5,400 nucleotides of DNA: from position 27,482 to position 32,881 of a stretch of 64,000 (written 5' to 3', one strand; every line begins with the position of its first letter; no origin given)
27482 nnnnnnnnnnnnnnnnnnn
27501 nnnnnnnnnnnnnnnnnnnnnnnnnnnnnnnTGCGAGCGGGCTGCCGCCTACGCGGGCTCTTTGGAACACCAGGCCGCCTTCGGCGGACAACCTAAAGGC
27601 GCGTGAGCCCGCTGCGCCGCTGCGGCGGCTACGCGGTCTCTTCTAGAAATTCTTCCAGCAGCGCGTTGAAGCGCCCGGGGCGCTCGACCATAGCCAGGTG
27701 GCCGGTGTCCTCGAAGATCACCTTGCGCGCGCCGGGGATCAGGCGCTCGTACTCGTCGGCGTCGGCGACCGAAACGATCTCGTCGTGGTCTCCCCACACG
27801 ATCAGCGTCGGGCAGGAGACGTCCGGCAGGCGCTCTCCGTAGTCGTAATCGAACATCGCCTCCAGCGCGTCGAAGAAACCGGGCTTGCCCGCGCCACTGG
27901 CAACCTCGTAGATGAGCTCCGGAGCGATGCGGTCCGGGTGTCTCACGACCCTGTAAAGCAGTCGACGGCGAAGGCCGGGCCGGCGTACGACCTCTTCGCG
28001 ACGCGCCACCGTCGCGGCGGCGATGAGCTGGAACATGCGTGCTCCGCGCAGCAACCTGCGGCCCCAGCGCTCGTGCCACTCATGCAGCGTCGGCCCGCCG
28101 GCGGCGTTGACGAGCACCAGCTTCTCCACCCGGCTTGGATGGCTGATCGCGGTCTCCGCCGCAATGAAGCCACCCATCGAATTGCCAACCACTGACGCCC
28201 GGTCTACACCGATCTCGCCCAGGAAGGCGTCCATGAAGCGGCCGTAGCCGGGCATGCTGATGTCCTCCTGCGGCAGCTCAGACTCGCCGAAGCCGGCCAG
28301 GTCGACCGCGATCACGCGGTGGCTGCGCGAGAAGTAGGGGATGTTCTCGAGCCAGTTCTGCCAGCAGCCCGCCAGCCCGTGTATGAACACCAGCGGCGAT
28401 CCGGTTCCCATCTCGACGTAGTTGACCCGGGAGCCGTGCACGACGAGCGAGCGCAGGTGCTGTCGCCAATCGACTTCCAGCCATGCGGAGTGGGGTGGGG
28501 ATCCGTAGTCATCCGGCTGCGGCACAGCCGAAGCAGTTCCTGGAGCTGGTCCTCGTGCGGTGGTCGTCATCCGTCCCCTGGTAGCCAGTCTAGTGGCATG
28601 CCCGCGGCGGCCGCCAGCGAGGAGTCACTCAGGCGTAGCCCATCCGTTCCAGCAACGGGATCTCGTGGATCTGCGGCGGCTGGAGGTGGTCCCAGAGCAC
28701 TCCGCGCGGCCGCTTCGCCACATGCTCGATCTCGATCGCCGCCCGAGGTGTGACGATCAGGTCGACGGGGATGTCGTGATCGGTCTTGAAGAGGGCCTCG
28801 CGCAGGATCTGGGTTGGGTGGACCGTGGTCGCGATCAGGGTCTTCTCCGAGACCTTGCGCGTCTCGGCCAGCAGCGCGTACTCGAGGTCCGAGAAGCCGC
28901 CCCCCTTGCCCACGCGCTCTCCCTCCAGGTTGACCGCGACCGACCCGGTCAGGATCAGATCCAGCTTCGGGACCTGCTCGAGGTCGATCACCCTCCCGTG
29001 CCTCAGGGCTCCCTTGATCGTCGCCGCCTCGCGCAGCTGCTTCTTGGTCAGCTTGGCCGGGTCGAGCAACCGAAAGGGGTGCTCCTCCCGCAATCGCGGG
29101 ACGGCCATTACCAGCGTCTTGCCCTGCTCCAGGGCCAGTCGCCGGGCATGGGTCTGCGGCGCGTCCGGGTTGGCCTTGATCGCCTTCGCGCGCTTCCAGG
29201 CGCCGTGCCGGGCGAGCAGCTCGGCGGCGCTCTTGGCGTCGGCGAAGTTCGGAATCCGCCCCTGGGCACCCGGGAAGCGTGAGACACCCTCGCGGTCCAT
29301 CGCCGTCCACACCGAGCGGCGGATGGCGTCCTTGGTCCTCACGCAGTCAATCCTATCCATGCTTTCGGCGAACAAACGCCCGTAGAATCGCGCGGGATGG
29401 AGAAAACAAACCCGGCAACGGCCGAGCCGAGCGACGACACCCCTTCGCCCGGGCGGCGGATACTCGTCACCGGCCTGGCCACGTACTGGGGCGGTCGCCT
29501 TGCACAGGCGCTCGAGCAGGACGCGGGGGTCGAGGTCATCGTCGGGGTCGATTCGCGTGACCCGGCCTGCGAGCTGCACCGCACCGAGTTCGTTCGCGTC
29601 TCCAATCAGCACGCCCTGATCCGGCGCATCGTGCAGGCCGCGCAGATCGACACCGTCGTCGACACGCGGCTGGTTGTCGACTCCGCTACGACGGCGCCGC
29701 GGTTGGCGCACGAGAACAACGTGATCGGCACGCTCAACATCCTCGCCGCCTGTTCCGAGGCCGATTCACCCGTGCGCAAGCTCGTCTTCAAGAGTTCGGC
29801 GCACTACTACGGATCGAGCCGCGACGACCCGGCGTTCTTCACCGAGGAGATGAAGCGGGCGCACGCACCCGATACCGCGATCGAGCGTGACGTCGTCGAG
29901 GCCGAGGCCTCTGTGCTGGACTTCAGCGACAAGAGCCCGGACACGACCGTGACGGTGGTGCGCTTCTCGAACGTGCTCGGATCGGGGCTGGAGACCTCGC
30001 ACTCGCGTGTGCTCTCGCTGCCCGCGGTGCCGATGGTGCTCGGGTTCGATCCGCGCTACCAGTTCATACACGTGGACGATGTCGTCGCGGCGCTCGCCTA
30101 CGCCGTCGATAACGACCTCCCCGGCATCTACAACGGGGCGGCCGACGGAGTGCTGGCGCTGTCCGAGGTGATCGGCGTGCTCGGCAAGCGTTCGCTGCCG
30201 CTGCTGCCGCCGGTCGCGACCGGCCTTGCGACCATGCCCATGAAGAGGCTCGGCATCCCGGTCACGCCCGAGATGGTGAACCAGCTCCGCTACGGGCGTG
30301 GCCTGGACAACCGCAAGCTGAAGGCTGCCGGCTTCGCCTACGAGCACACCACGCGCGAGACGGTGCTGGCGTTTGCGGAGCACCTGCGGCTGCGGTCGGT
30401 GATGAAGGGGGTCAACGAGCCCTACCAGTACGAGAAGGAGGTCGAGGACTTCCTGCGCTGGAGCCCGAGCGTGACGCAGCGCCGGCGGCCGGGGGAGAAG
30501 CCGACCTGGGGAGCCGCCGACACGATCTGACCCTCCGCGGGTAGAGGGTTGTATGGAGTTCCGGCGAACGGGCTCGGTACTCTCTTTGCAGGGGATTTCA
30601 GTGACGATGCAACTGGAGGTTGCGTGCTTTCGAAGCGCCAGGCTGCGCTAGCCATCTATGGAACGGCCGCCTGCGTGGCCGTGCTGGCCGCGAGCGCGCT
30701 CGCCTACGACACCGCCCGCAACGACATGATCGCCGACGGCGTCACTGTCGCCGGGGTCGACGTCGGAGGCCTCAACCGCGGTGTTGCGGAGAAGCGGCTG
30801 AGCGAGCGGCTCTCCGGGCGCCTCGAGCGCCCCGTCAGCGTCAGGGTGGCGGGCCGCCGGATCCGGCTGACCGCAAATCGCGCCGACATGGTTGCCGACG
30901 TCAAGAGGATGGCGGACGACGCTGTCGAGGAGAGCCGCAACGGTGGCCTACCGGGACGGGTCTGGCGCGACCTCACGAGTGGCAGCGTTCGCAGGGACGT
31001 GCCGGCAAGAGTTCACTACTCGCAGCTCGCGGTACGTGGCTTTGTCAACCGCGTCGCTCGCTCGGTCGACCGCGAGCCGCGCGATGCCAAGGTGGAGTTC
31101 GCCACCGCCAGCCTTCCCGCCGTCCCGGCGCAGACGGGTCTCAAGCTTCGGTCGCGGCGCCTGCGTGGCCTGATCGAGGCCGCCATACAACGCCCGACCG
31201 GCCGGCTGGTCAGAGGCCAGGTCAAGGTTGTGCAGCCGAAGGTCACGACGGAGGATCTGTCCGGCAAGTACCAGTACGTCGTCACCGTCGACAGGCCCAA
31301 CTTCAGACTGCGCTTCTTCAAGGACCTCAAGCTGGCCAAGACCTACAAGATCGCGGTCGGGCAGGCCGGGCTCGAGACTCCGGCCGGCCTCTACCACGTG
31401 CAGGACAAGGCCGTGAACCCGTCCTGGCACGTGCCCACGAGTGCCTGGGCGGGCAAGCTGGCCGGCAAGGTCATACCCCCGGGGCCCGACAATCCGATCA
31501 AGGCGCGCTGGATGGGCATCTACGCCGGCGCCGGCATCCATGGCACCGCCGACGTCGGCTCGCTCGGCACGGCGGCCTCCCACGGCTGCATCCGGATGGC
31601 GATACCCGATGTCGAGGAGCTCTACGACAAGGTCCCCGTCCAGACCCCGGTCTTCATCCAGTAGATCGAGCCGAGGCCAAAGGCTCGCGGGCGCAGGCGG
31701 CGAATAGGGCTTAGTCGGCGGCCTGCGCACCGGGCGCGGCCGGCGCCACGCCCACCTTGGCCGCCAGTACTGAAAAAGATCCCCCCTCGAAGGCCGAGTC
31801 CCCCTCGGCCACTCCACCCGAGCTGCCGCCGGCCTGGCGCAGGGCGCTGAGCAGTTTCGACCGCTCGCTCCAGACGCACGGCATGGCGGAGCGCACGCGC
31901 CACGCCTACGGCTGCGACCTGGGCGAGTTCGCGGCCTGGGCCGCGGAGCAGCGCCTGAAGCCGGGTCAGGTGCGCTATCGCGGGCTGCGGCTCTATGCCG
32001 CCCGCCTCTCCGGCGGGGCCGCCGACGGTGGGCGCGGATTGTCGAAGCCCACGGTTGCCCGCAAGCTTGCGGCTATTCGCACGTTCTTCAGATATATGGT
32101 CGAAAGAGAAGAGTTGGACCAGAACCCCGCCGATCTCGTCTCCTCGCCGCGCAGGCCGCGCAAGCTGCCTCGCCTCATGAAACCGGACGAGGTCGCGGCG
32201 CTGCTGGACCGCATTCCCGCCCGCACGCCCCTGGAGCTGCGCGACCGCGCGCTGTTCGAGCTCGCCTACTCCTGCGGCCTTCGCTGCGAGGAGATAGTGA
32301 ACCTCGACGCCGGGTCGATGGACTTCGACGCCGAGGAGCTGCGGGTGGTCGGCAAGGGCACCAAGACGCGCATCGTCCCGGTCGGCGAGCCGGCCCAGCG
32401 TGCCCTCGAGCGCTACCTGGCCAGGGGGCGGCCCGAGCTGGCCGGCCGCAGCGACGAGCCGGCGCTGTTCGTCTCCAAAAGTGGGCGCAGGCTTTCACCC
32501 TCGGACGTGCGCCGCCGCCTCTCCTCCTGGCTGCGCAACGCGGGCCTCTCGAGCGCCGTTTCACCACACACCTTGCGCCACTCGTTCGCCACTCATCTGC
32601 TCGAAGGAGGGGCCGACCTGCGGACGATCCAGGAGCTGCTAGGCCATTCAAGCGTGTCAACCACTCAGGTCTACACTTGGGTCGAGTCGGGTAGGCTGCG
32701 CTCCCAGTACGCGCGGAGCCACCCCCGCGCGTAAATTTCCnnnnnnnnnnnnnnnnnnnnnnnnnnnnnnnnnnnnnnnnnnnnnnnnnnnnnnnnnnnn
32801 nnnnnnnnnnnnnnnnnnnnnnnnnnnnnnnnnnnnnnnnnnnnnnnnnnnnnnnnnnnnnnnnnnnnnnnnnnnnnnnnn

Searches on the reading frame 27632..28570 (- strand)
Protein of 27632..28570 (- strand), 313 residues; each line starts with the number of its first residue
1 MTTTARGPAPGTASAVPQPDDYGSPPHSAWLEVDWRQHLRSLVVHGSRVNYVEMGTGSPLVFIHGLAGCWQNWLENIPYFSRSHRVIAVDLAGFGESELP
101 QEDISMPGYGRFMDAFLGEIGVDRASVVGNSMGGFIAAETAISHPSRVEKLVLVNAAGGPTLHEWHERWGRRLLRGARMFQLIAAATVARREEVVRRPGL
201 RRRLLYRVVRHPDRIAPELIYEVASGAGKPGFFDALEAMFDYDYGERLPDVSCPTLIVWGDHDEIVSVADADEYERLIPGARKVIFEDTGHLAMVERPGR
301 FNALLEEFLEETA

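Call 68: search_protein_families(library=pfam, proteins=[window:27632-28570:-], max_evalue=0.0001)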
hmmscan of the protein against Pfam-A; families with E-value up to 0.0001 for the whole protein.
window:27632-28570:- (313 aa): 3 families
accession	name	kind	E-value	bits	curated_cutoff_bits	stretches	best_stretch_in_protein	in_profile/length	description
PF00561.26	Abhydrolase_1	-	6.6e-34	118.1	25.8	1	59-298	2-245/245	alpha/beta hydrolase fold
PF12697.13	Abhydrolase_6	-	5.3e-23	83.3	26.3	1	60-303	1-216/217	Alpha/beta hydrolase family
PF12146.15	Hydrolase_4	-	7.9e-13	48.7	27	1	61-293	8-234/239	Serine aminopeptidase, S33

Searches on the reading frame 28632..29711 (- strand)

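Call 68: search_protein_families(library=pfam, proteins=[window:28632-29711:-], max_evalue=0.0001)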
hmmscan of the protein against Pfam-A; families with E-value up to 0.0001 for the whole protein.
window:28632-29711:- (360 aa): 1 family
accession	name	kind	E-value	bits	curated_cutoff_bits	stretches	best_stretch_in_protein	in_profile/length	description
PF01812.26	5-FTHF_cyc-lig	-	6.9e-22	78.7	27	1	128-322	2-186/186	5-formyltetrahydrofolate cyclo-ligase family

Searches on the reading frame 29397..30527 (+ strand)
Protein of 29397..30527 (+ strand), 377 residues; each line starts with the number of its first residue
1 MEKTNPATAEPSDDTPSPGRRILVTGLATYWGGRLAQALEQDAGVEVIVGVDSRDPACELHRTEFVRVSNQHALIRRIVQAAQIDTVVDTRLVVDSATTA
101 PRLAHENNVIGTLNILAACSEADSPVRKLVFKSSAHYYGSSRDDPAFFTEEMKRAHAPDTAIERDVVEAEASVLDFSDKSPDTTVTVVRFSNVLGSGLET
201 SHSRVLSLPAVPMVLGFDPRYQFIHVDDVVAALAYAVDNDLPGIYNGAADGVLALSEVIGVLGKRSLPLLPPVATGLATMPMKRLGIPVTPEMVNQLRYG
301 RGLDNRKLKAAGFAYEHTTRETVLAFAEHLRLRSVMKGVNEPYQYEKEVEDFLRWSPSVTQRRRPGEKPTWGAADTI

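Call 68: search_protein_families(library=pfam, proteins=[window:29397-30527:+], max_evalue=0.0001)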
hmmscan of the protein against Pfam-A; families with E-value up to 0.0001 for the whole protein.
window:29397-30527:+ (377 aa): 3 families
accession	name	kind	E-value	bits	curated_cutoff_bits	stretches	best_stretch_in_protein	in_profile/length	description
PF01370.27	Epimerase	-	8.7e-23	81.4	20.9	1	22-246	1-238/240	NAD dependent epimerase/dehydratase family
PF16363.11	GDP_Man_Dehyd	-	2.8e-08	34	27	1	62-151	53-144/332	GDP-mannose 4,6 dehydratase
PF01073.25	3Beta_HSD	-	2.4e-05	23.9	22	1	83-196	66-184/280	3-beta hydroxysteroid dehydrogenase/isomerase family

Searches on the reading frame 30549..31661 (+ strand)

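Call 68: search_protein_families(library=pfam, proteins=[window:30549-31661:+], max_evalue=0.0001)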
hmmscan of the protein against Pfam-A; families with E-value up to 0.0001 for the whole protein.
window:30549-31661:+ (371 aa): 2 families
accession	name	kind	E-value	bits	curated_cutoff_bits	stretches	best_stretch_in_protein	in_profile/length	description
PF03734.19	YkuD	-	5.6e-24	85.8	23.4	1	243-370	2-146/146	L,D-transpeptidase catalytic domain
PF12229.13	PG_binding_4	-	1.3e-09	38.7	22.1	1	106-215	2-110/117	Putative peptidoglycan binding domain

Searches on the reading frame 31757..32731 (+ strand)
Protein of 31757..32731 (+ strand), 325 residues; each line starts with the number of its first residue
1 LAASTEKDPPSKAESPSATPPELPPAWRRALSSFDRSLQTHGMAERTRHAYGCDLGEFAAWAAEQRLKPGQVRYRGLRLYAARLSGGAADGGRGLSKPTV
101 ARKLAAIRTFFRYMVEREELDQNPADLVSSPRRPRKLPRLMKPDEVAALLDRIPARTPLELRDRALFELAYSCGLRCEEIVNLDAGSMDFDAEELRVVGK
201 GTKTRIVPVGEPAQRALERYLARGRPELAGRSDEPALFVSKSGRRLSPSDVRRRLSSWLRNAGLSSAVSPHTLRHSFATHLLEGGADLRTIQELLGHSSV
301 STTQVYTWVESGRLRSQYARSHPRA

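Call 68: search_protein_families(library=pfam, proteins=[window:31757-32731:+], max_evalue=0.0001)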
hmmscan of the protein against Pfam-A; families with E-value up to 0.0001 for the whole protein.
window:31757-32731:+ (325 aa): 2 families
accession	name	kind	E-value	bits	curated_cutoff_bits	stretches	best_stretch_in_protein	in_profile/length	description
PF00589.27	Phage_integrase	-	2.6e-46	158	27.1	1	141-309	3-168/172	Phage integrase family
PF02899.23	Phage_int_SAM_1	-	3.8e-09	37.2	22.3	1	33-117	3-82/83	Phage integrase, N-terminal SAM-like domain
